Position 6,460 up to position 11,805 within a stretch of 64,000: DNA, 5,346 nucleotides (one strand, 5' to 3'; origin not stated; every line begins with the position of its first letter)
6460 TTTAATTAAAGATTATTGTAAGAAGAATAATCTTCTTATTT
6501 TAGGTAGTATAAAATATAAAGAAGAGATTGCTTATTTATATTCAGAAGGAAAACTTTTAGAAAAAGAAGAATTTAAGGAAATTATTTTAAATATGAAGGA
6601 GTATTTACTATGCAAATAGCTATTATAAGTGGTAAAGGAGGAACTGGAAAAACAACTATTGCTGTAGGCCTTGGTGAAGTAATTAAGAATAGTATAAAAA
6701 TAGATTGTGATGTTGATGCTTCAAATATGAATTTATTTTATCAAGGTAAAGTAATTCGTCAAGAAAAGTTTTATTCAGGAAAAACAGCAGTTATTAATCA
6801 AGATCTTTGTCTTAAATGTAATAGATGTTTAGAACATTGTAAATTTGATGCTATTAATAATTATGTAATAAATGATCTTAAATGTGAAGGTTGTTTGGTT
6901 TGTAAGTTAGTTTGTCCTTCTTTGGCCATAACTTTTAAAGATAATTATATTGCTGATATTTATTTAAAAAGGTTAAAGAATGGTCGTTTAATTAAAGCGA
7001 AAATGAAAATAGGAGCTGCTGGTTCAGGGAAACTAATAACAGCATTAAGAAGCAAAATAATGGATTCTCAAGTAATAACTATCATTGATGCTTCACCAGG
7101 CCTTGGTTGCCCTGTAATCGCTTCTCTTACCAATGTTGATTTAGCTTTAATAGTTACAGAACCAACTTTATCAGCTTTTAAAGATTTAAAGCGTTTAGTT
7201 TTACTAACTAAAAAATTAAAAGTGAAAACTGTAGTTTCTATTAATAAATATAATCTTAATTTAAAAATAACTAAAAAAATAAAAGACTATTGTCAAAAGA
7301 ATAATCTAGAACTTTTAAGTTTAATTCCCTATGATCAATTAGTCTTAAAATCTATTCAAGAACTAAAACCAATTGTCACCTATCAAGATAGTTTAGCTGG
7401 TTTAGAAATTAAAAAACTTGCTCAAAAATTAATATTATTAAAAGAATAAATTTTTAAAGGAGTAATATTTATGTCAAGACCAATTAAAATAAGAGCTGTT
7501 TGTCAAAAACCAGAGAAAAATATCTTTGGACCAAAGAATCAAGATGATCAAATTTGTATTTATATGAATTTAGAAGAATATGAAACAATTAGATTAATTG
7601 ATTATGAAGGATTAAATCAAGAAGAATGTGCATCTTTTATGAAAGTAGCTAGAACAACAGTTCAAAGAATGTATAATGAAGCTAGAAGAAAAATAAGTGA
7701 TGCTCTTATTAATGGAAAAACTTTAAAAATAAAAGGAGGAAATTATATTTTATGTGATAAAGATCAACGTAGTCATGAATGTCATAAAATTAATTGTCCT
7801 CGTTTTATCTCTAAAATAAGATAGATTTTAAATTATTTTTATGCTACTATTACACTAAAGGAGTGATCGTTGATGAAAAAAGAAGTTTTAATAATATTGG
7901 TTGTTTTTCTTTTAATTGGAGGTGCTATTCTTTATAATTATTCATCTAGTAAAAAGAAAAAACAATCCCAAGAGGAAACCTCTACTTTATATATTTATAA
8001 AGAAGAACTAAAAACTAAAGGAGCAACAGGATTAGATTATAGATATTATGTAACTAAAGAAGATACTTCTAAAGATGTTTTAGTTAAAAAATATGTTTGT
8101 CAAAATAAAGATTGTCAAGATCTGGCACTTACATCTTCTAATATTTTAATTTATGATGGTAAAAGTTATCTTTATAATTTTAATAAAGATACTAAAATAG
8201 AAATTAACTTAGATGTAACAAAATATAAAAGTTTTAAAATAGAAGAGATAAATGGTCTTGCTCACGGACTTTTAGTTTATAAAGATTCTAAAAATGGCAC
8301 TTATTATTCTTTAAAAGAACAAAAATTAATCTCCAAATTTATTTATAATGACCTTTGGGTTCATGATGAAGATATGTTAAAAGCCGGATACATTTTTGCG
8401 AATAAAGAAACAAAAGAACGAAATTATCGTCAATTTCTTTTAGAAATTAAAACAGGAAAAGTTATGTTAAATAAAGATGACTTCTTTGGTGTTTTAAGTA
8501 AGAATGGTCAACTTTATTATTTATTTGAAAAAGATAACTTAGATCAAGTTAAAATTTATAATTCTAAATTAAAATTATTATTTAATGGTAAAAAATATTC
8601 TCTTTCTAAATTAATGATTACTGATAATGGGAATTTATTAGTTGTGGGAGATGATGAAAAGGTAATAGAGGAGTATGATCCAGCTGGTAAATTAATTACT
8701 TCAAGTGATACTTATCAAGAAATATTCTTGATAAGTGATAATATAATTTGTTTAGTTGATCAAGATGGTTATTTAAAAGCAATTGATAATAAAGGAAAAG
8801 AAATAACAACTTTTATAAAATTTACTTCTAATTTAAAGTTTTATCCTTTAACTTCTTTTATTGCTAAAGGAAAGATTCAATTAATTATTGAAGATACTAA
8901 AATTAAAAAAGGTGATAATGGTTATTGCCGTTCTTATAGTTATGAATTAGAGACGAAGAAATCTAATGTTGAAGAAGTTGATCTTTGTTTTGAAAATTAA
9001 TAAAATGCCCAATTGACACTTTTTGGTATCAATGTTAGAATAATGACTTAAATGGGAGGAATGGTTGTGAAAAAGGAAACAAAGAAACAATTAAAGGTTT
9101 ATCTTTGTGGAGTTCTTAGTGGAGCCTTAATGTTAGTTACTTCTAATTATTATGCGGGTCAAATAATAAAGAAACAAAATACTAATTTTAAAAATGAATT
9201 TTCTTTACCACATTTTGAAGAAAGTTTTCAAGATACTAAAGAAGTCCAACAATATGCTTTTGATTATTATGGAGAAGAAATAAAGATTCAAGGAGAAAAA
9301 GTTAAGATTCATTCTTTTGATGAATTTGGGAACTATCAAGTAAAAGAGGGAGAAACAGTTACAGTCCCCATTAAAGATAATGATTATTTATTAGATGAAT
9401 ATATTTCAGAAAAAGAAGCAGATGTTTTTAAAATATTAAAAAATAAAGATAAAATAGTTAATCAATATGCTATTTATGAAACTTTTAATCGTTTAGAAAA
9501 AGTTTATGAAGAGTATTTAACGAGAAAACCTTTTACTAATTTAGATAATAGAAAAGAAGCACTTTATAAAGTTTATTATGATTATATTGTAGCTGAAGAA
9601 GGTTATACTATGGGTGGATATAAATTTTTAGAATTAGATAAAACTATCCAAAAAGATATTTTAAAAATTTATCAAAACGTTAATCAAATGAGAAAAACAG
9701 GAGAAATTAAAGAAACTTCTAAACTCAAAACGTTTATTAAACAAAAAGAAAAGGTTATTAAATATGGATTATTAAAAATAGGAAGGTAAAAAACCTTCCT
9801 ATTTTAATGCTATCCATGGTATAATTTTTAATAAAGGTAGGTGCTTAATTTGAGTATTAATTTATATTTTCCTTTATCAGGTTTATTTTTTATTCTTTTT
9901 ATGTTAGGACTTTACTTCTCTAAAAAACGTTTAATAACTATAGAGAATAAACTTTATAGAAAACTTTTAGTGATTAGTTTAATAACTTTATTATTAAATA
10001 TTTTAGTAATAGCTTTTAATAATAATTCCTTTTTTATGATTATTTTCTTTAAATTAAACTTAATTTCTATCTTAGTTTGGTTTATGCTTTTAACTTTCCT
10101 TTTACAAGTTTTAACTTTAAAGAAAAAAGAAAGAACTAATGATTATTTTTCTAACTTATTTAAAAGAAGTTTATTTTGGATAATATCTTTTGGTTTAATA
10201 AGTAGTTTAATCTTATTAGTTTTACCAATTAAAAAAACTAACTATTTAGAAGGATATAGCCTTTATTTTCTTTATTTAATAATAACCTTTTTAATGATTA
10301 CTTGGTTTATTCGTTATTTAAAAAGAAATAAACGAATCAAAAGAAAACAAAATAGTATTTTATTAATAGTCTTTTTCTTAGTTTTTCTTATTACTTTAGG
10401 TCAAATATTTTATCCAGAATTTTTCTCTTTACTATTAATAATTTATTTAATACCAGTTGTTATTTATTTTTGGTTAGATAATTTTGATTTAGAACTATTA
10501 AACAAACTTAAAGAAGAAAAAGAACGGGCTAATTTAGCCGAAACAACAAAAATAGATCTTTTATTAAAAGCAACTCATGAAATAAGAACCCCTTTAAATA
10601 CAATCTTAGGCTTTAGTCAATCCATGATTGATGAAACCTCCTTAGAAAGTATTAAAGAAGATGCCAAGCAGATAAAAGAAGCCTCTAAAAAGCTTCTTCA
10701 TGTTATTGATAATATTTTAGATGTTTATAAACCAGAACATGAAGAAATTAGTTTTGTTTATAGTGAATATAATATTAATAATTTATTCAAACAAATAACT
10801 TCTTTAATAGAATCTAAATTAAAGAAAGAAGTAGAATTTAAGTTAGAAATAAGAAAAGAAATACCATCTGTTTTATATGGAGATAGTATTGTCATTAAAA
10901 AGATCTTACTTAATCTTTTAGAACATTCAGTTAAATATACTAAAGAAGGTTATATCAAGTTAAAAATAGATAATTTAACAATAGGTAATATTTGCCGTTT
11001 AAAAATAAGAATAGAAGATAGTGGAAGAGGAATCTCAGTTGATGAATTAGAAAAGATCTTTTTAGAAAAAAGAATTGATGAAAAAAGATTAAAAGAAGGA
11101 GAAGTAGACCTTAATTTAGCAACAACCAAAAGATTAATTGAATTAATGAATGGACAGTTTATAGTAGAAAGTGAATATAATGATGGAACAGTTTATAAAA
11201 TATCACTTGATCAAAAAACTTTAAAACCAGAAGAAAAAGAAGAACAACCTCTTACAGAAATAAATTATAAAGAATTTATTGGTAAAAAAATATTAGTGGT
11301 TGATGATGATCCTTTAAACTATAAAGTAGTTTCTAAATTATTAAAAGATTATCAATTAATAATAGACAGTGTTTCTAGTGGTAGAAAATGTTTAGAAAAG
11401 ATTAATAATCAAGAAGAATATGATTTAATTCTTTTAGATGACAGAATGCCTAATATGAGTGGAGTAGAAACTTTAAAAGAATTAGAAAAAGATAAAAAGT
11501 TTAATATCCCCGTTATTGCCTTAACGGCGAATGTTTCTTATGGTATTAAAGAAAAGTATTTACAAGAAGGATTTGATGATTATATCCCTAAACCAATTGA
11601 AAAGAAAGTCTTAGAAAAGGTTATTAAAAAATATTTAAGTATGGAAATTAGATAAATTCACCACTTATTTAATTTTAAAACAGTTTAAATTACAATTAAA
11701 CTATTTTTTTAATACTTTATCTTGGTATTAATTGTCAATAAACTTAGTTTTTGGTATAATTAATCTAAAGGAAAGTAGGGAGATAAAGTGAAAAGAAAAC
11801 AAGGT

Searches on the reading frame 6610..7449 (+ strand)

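Call 12: search_protein_families(library=pfam, proteins=[window:6610-7449:+], max_evalue=0.001)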
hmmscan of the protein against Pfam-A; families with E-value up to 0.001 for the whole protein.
window:6610-7449:+ (279 aa): 10 families
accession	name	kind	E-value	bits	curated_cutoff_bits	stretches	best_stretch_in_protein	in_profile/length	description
PF01656.29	CbiA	-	1.7e-14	54.3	25.4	1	3-254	1-124/125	CobQ/CobB/MinD/ParA nucleotide binding domain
PF00037.32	Fer4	-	2.6e-10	40.1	21.1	2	61-82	2-23/24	4Fe-4S binding domain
PF10609.15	ParA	-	2.2e-09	37.5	27.1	1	158-274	116-245/246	NUBPL iron-transfer P-loop NTPase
PF12837.12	Fer4_6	-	1.4e-07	31.5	25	1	60-82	2-24/24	4Fe-4S binding domain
PF12838.12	Fer4_7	-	1.8e-07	31.9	27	0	53-81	28-52/52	4Fe-4S dicluster domain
PF14697.11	Fer4_21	-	6.4e-07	29.8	35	1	60-106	1-56/59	4Fe-4S dicluster domain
PF13614.12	AAA_31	-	1.8e-06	28.5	27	1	3-206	4-170/177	AAA domain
PF13237.11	Fer4_10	-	7.8e-06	26.2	25.5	0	86-112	3-22/53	4Fe-4S dicluster domain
PF12797.12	Fer4_2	-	0.00031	20.9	24.5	0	61-78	4-21/22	4Fe-4S binding domain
PF13183.11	Fer4_8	-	0.00062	20.7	27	0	65-78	52-65/68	4Fe-4S dicluster domain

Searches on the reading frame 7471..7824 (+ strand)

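Call 12: search_protein_families(library=pfam, proteins=[window:7471-7824:+], max_evalue=0.001)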
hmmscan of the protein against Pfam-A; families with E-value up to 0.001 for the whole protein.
window:7471-7824:+ (117 aa): 2 families
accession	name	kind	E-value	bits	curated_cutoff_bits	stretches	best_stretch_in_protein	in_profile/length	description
PF02001.22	DUF134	-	2.7e-23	82.8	27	1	2-93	5-96/98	Protein of unknown function DUF134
PF08281.18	Sigma70_r4_2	-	0.0005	20.1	25.7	1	40-75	19-54/54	Sigma-70, region 4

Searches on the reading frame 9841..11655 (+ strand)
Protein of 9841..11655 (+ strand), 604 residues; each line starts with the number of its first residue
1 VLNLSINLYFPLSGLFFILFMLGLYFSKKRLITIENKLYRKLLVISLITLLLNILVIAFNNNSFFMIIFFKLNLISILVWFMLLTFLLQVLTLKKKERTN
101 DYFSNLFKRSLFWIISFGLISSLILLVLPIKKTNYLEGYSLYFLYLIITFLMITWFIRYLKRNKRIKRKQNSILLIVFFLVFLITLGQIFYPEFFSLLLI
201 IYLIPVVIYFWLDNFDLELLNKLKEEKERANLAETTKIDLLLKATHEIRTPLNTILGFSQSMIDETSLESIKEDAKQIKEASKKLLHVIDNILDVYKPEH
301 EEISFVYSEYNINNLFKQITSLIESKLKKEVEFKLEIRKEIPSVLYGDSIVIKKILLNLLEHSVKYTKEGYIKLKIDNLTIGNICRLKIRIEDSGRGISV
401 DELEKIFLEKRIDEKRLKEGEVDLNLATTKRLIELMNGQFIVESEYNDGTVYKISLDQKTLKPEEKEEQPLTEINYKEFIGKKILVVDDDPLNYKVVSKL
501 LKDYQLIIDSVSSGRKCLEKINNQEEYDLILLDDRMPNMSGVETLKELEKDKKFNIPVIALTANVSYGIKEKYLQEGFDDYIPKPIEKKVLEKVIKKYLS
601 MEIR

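Call 13: search_protein_families(library=pfam, proteins=[window:9841-11655:+], max_evalue=0.001)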
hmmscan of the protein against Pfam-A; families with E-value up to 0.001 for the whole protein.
window:9841-11655:+ (604 aa): 3 families
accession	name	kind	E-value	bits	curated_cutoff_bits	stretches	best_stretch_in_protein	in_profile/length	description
PF00072.30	Response_reg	-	5.3e-26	91.4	30.2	1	484-595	1-110/111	Response regulator receiver domain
PF02518.31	HATPase_c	-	4.7e-16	59.6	26.4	1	347-458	1-109/111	Histidine kinase-, DNA gyrase B-, and HSP90-like ATPase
PF00512.31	HisKA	-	4.8e-12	46.2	26.9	1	240-300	5-65/66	His Kinase A (phospho-acceptor) domain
